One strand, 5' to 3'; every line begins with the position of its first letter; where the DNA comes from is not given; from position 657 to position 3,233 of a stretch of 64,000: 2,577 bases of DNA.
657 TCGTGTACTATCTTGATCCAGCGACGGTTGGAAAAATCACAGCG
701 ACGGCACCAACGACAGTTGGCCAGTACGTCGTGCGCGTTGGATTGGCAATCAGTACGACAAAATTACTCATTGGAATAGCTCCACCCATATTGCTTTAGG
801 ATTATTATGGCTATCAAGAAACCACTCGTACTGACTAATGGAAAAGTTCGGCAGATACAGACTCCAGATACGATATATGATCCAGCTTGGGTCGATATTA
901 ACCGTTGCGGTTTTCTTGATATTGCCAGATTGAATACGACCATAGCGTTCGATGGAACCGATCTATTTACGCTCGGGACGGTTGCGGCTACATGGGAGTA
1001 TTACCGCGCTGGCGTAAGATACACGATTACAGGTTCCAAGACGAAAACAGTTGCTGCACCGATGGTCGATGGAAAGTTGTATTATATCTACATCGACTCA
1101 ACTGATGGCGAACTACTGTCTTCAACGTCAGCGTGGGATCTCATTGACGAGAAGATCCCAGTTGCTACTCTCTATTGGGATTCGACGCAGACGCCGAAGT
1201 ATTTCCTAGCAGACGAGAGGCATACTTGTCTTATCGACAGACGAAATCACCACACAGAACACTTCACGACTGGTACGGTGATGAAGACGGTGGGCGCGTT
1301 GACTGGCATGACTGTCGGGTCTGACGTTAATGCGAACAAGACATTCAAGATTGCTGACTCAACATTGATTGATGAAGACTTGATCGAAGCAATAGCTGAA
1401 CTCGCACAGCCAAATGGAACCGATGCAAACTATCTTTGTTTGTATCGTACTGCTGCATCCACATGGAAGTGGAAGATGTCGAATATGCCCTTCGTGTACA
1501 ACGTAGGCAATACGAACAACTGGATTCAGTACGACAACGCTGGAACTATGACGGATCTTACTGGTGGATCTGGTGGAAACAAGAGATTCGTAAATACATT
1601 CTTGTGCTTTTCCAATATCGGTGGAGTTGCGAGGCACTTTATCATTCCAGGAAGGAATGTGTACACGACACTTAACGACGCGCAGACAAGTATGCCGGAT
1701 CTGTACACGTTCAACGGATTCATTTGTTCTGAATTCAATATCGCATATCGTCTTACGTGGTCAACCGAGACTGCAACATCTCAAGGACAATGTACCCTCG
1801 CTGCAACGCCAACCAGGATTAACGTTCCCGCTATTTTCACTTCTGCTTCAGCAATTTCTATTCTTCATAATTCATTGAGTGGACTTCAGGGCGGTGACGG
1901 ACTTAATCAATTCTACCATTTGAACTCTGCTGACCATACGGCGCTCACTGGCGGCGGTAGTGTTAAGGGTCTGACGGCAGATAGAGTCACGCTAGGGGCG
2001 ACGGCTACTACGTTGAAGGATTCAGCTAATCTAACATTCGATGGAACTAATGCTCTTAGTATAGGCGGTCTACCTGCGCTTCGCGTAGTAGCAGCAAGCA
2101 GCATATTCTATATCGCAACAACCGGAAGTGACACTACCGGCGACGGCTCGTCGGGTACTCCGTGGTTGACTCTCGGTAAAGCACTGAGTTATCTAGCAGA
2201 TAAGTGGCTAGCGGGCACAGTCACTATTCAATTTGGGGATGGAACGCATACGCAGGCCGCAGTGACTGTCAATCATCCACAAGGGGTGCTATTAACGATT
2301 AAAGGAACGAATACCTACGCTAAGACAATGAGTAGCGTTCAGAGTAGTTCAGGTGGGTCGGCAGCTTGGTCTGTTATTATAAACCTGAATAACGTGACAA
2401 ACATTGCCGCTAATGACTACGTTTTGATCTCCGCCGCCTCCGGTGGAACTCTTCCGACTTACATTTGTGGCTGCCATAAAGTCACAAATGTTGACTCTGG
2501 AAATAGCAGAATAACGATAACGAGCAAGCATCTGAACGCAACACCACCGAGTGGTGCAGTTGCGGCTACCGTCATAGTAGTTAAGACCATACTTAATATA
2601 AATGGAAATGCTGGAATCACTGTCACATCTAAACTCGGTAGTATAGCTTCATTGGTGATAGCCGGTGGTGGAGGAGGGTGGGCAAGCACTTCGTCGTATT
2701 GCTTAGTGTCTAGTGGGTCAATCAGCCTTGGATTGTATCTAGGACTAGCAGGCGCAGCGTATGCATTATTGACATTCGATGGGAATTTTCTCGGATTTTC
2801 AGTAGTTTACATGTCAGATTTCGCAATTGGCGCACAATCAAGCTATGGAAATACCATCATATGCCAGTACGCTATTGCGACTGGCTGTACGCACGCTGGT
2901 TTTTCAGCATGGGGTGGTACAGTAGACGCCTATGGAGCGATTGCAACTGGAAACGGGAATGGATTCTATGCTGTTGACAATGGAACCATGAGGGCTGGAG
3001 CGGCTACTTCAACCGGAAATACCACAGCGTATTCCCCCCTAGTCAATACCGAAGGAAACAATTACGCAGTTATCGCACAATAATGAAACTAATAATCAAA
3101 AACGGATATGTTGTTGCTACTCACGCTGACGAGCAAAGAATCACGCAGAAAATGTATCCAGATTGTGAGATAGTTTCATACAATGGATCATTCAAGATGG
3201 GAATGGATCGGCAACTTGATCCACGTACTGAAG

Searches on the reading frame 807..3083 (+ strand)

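Call 28: search_protein_families(library=phrogs, proteins=[window:807-3083:+], max_evalue=0.001)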
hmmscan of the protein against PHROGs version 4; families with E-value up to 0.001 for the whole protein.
window:807-3083:+ (758 aa): 1 family
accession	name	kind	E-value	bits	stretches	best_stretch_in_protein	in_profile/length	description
phrog_4577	-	tail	0.00036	20.8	1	434-504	123-193/340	tail protein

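Call 91: search_protein_families(library=pfam, proteins=[window:807-3083:+], max_evalue=0.01)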
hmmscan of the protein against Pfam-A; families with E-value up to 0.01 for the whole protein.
window:807-3083:+ (758 aa): 0 families
